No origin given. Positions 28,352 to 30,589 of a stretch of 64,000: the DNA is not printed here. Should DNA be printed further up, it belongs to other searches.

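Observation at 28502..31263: Multihaem cytochrome c covalently fused to a TauE/SafE (TSUP) anion permease, plus a TIGR02186-like partner, wedged between qmoC and sat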

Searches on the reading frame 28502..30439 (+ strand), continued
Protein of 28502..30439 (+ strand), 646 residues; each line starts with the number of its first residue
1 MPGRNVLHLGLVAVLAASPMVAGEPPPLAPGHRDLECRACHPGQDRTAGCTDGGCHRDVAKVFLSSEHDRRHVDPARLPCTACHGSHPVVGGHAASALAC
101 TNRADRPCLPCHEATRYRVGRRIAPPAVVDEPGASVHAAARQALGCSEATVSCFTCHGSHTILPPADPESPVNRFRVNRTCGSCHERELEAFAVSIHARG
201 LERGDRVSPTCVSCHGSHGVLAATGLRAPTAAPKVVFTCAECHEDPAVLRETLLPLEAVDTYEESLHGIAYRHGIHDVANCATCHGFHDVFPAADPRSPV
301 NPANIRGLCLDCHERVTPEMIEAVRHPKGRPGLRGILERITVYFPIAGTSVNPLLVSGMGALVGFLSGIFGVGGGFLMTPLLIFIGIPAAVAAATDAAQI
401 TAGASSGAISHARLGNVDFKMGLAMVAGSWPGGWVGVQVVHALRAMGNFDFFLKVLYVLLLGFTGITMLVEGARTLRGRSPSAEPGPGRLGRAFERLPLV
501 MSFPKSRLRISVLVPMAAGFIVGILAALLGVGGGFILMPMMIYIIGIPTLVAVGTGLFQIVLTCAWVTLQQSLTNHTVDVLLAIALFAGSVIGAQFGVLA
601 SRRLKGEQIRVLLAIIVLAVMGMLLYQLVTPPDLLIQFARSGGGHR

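Call 12: find_encoding_contigs(protein=P0108, flank=10000, max_places=2)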
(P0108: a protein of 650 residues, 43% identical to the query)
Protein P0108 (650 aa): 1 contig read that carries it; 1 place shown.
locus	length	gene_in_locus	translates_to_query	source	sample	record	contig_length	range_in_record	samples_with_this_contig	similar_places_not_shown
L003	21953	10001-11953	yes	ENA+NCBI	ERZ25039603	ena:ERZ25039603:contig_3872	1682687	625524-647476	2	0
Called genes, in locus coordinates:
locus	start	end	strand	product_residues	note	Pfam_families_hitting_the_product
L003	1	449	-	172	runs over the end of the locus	PF01661:Macro (weak)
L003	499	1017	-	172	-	PF02082:Rrf2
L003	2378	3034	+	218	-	-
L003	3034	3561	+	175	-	-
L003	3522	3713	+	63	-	-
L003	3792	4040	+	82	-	-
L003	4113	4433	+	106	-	-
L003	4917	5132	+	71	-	-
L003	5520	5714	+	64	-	-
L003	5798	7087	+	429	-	-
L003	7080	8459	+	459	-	PF13183:Fer4_8 (faint), PF00037:Fer4 (faint), PF12797:Fer4_2 (faint), PF12837:Fer4_6 (faint), PF12838:Fer4_7 (weak), PF13187:Fer4_9, PF13237:Fer4_10 (weak), PF13484:Fer4_16 (faint)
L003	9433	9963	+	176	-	PF27541:CitB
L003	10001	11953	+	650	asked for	PF14522:Cytochrome_C7 (faint), PF14537:Cytochrom_c3_2 (faint), PF01925:TauE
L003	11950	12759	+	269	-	PF09608:Alph_Pro_TM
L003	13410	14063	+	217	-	PF01747:ATP-sulfurylase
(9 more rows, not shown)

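Call 13: find_encoding_contigs(protein=P0107, flank=10000, max_places=2)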
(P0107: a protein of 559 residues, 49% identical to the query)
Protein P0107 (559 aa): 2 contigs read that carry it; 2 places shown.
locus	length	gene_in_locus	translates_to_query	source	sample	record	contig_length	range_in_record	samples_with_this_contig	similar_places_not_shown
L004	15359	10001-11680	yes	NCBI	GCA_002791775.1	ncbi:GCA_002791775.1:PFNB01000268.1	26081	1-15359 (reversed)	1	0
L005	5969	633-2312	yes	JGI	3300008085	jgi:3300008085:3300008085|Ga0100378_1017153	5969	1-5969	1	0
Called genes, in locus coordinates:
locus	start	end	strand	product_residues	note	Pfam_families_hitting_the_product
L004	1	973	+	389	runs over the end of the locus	PF14306:PUA_2, PF01747:ATP-sulfurylase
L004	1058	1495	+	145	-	PF00037:Fer4 (faint), PF12838:Fer4_7, PF13187:Fer4_9 (weak), PF12139:APS-reductase_C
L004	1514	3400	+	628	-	PF00890:FAD_binding_2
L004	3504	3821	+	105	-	-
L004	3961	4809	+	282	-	PF03692:CxxCxxCC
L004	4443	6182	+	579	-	PF07992:Pyr_redox_2 (weak), PF00890:FAD_binding_2 (weak), PF01266:DAO (weak), PF12831:FAD_oxidored, PF13450:NAD_binding_8 (weak), PF12838:Fer4_7 (faint), PF14697:Fer4_21 (faint)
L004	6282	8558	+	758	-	PF00890:FAD_binding_2, PF01266:DAO, PF07992:Pyr_redox_2, PF12831:FAD_oxidored, PF13450:NAD_binding_8, PF13237:Fer4_10 (weak), PF13187:Fer4_9, PF02662:FlpD, +4 more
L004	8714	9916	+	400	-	PF13183:Fer4_8 (weak), PF13187:Fer4_9 (faint), PF27541:CitB (weak)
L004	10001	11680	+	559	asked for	PF09699:Paired_CXXCH_1 (faint), PF14522:Cytochrome_C7 (faint), PF14537:Cytochrom_c3_2 (faint), PF22113:Mtrc-MtrF_II-IV_dom (weak), PF01925:TauE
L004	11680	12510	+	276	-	PF09608:Alph_Pro_TM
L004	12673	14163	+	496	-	PF01326:PPDK_N, PF02518:HATPase_c, PF00072:Response_reg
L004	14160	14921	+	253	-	PF03600:CitMHS (weak)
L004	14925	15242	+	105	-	PF00072:Response_reg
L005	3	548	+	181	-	?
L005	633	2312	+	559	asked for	PF09699:Paired_CXXCH_1 (faint), PF14522:Cytochrome_C7 (faint), PF14537:Cytochrom_c3_2 (faint), PF22113:Mtrc-MtrF_II-IV_dom (weak), PF01925:TauE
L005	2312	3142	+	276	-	PF09608:Alph_Pro_TM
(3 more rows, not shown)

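Call 14: find_encoding_contigs(protein=P0063, flank=10000, max_places=2)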
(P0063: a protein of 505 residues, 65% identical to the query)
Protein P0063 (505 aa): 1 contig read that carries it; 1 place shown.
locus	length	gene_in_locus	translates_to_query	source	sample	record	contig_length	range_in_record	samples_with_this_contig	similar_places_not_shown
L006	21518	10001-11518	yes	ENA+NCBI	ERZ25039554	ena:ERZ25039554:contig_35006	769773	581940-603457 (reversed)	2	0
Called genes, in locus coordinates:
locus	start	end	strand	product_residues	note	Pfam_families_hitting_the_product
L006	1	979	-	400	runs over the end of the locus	PF12704:MacB_PCD, PF02687:FtsX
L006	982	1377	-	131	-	PF02687:FtsX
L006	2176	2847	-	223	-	PF00005:ABC_tran, PF02463:SMC_N (faint), PF13304:AAA_21 (faint)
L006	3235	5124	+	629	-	PF16640:Big_3_5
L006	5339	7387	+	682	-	PF02366:PMT, PF13231:PMT_2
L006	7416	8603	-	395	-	PF25917:BSH_RND (faint)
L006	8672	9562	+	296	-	PF01975:SurE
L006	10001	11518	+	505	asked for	PF09699:Paired_CXXCH_1 (faint), PF14522:Cytochrome_C7 (faint), PF14537:Cytochrom_c3_2 (faint), PF01925:TauE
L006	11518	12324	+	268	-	PF09608:Alph_Pro_TM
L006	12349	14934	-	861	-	PF01326:PPDK_N, PF00391:PEP-utilizers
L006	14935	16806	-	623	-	PF01326:PPDK_N, PF00391:PEP-utilizers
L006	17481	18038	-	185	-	PF01925:TauE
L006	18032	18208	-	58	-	-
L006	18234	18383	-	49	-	PF01925:TauE (weak)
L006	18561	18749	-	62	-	-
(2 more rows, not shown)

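Call 19: search_solved_structures(query=A1, max_evalue=0.01)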
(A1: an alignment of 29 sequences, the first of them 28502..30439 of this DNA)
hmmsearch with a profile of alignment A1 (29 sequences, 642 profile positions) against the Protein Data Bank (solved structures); distinct sequences matched with E-value up to 0.01: 36.
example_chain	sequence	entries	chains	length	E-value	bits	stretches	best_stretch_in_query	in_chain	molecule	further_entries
6i5b_A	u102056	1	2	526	1.2e-07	33.7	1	54-192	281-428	Uncharacterized protein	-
6r2q_A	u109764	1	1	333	7.9e-07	31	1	108-312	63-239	Cystathionine beta-synthase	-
3ov0_A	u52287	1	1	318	7.6e-06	27.7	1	34-185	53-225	Cytochrome c family protein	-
4qo5_A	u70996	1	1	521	6.4e-05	24.7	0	80-310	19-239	Hypothetical multiheme protein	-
1aqe_A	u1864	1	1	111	6.9e-05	24.6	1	31-104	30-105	CYTOCHROME C3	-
1wad_A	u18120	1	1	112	9.8e-05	24.1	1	31-92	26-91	CYTOCHROME C3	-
1qn0_A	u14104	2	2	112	0.0001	24.1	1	31-92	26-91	CYTOCHROME C3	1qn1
2ozy_A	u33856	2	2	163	0.00011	24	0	75-296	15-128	Cytochrome c-type protein nrfB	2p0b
1czj_A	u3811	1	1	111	0.00012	23.8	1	31-104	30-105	CYTOCHROME C3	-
28pb_A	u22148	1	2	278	0.00012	23.7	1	110-247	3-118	Cytochrome c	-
4wjy_A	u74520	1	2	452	0.00028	22.6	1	35-192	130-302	Cytochrome c-552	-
1gu6_A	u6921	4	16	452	0.00029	22.5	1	35-192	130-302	CYTOCHROME C552 | Cytochrome c-552 | Cytochrome c nitrite reductase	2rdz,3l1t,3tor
2rf7_A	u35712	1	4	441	0.00031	22.4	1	35-192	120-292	Cytochrome c-552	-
9wt9_A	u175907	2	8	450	0.00089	20.9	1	164-240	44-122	Cytochrome c,Multiheme cytochrome c selenoprotein mutant (MccSep U325A) | Cytochrome c,Multiheme cytochrome c selenoprotein (MccSep)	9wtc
9wt8_A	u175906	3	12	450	0.0009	20.9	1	164-240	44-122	Cytochrome c,Multiheme cytochrome c selenoprotein (MccSep)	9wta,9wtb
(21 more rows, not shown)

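Call 26: find_related_loci(query=A1, collection=genome_contigs, flank=10000)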
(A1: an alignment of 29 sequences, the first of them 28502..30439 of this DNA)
Query A1 (646 aa) in genome_contigs; peptide patterns used: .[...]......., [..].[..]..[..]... (x = any residue, [..] = any of these).
600 stretches matched a pattern (row limit reached: there are more); 485 encode a relative of the query (tblastn E <= 1e-3); the best 80 are kept; 80 distinct loci.
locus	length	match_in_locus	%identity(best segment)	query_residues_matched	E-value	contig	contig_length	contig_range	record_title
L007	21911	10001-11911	58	12-644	0e+0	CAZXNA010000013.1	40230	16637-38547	MAG TPA_asm: uncultured Thermoanaerobaculia bacterium isolate binchicken_co64_62 genome assembly, contig: NODE_570_lengt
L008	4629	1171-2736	65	13-645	0e+0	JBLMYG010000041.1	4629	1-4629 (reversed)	MAG: Acidithiobacillales bacterium isolate MAG235 PRJNA957066_bin18_renamed_40, whole genome shotgun sequence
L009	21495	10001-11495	58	32-645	4e-148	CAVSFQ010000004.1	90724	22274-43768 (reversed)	MAG: uncultured Acidobacteriota bacterium isolate MFD01872.bin.2.171 genome assembly, contig: contig_124813, whole genom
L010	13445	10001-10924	59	342-645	7e-91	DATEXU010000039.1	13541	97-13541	MAG TPA_asm: Thermodesulfobacteriota bacterium isolate SMAG_U8427 k141_1036280, whole genome shotgun sequence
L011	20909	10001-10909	52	342-645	1e-90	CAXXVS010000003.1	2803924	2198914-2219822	MAG: Desulfobacterales bacterium isolate 5e2e11cb-0a29-41e5-9cec-673f41953d49 genome assembly, contig: contig_3, whole g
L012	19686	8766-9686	56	342-645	2e-89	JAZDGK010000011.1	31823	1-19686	MAG: Pseudomonadota bacterium isolate MEGAHIT-group-0.260 k141_7472636, whole genome shotgun sequence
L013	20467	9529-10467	56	340-645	2e-89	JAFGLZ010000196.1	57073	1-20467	MAG: Phycisphaerae bacterium isolate Zod_Metabat.429 k87_9311756, whole genome shotgun sequence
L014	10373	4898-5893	55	325-645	2e-89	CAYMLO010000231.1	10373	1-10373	MAG TPA_asm: uncultured Planctomycetales bacterium isolate binchicken_co334_152 genome assembly, contig: NODE_11949_leng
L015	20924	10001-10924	53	340-643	2e-87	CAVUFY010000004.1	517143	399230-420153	MAG: uncultured delta proteobacterium isolate MFD02416.bin.2.150 genome assembly, contig: contig_14980, whole genome sho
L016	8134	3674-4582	51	342-645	2e-86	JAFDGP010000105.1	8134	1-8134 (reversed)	MAG: Deltaproteobacteria bacterium isolate Meg22_1012_Bin_310 Meg22_1012_Bin_310_scaffold_30649, whole genome shotgun se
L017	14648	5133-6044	52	342-645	1e-85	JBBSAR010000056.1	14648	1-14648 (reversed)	MAG: Desulfatiglandales bacterium isolate La6_metabat2.031 La6_metabat2.031_K_911746_L_14648_cov_10.0000, whole genome s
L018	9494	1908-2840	57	330-645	4e-83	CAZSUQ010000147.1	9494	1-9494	MAG TPA_asm: uncultured Thermodesulfobacteriota bacterium isolate binchicken_co97_83 genome assembly, contig: NODE_27698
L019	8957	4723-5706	52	342-645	4e-83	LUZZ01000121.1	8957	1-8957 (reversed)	MAG: Syntrophobacterales bacterium Delta_01 Delta_01_contig_8865, whole genome shotgun sequence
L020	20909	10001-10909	50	342-645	6e-81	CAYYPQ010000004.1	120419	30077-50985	MAG TPA_asm: uncultured Desulfobacteraceae bacterium isolate binchicken_co129_900 genome assembly, contig: NODE_197_leng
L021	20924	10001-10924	50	338-645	5e-81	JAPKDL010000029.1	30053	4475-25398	MAG: Alphaproteobacteria bacterium isolate ANT-89 NODE_842_length_30053_cov_18.604674, whole genome shotgun sequence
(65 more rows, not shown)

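Call 34: predict_structure(alignment_id=A2)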
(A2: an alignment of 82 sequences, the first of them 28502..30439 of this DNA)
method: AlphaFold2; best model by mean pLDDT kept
length: 646 residues; sequences in the alignment: 82
mean_pLDDT: 85.5   pTM: 0.74
mean pLDDT of the five models: 85.5, 83.1, 81.9, 79.5, 78.6
residues with pLDDT >= 90: 299; 70-90: 286; 50-70: 43; < 50: 18
segments of 3 or more residues with pLDDT < 50: 120-130, 643-646
pLDDT, mean of each block of 10 residues (from residue 1): 65 68 75 86 79 87 92 86 89 91 90 67 42 73 87 88 93 94 93 94 91 86 85 88 81 74 87 89 92 93 95 94 73 74 82 92 92 84 87 89 88 95 97 96 84 89 91 87 72 85 92 95 92 79 88 93 94 90 93 93 90 92 88 66 45
secondary structure, 60 per line:
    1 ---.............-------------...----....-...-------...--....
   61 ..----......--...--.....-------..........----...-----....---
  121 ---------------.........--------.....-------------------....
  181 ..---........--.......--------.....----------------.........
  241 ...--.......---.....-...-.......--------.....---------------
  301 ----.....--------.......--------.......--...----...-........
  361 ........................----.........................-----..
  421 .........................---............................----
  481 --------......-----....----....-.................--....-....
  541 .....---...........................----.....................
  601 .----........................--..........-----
elements in order: H4-16 H37-40 H57-62 H67-72 H80-84 H92-101 H114-117 H136-144 H153-157 H177-182 H186-193 H196-202 H211-215 H232-243 H246-252 H256-260 H266-272 H281-285 H305-309 H318-324 H333-339 E342-344 E349-351 H353-384 H389-413 H419-445 H449-476 H489-494 E500-503 E508-511 H513-529 H532-535 H537-545 H549-575 H580-601 H606-629 H632-641

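Call 38: fold_search(model_id=the predicted structure, library=pdb)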
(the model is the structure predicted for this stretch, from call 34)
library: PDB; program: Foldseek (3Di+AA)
matches with E <= 10: 284; with E <= 0.001: 0
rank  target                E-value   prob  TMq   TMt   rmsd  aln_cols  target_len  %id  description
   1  6fmt                  8.7e-02  0.97  0.22  0.42   8.5       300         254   12  IMISX-EP of Hg-BacA Soaking SAD (released 2018-09-05)
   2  3ob6_B                9.4e-02  0.14  0.08  0.10  20.4       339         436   14  Structure of AdiC(N101A) in the open-to-out Arg+ bound conformation (released 2011-03-16)
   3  5oon                  2.5e-01  0.96  0.24  0.46   7.4       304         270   13  Structure of Undecaprenyl-Pyrophosphate Phosphatase, BacA (released 2018-03-21)
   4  5j4i_A                2.6e-01  0.12  0.09  0.11  20.4       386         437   13  Crystal Structure of the L-arginine/agmatine antiporter from E. coli at 2.2 Angstroem resolution (released 2016-08-31)
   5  8jf0                  4.4e-01  0.16  0.10  0.14  20.0       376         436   12  Human sodium-dependent vitamin C transporter 1 in an intermediate state (released 2024-05-22)
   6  8a6l_B                4.5e-01  0.14  0.09  0.12  21.2       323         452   14  Human 4F2hc-LAT2 heterodimeric amino acid transporter in complex with anticalin D11vs (released 2022-11-09)
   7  8jez_A                4.5e-01  0.11  0.09  0.10  21.4       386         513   10  Human sodium-dependent vitamin C transporter 1 in an apo inward-open state (released 2024-06-19)
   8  6c3i_B                4.9e-01  0.08  0.08  0.11  22.3       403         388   16  Crystal structure of the Deinococcus radiodurans Nramp/MntH divalent transition metal transporter G45R mutant in an in (released 2019-02-13)
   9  6c3i_A                6.0e-01  0.10  0.09  0.13  22.5       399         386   16  Crystal structure of the Deinococcus radiodurans Nramp/MntH divalent transition metal transporter G45R mutant in an in (released 2019-02-13)
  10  7tak_A                6.0e-01  0.07  0.08  0.10  23.0       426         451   14  Structure of a NAT transporter (released 2023-01-25)
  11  5m8j                  6.7e-01  0.06  0.08  0.09  20.8       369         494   15  Crystal structure of Eremococcus coleocola manganese transporter mutant H236A (released 2017-01-11)
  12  8e5s                  7.5e-01  0.09  0.09  0.13  21.9       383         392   18  X-ray structure of the Deinococcus radiodurans Nramp/MntH divalent transition metal transporter WT in an occluded state (released 2023-05-03)
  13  8e60                  8.2e-01  0.08  0.09  0.13  22.4       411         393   16  X-ray structure of the Deinococcus radiodurans Nramp/MntH divalent transition metal transporter WT in an occluded, manga (released 2023-05-03)
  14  5m8k                  8.2e-01  0.04  0.07  0.08  20.2       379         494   14  Crystal structure of Eremococcus coleocola manganese transporter mutant E129Q (released 2017-01-11)
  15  5m87                  8.2e-01  0.04  0.07  0.08  20.3       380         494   14  Crystal structure of Eremococcus coleocola manganese transporter (released 2017-01-11)
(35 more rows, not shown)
